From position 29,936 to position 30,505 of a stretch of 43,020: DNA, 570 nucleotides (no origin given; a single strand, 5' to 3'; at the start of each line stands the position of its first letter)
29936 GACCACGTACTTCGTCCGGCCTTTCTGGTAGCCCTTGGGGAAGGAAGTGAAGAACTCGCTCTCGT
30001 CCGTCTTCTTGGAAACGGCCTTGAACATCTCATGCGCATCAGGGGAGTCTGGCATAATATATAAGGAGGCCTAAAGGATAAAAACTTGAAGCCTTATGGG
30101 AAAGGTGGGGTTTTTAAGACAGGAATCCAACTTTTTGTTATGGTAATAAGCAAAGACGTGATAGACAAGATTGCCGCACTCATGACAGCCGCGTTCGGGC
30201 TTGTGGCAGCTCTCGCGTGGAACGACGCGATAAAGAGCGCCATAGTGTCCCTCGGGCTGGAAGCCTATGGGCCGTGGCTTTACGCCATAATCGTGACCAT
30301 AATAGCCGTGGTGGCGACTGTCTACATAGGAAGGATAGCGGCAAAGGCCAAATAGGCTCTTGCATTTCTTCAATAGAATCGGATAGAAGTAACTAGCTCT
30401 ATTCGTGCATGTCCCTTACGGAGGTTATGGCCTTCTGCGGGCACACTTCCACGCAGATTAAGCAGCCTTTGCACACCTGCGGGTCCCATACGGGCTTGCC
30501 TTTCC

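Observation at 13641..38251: Dispersed family of GC-rich hairpins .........-loop-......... with compensatory stem changes, at least 11 copies in 43 kb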

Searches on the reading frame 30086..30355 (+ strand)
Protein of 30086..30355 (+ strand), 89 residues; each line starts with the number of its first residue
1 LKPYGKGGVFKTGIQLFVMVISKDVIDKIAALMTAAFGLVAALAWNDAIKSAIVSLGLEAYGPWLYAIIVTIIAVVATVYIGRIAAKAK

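Call 28: search_protein_families(library=pfam, proteins=[window:30086-30355:+])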
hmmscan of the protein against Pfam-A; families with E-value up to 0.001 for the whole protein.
window:30086-30355:+ (89 aa): 1 family
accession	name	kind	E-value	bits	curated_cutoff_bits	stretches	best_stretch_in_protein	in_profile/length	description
PF18898.5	DUF5654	-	1.2e-20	73.7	23.8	1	22-87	2-70/71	Family of unknown function (DUF5654)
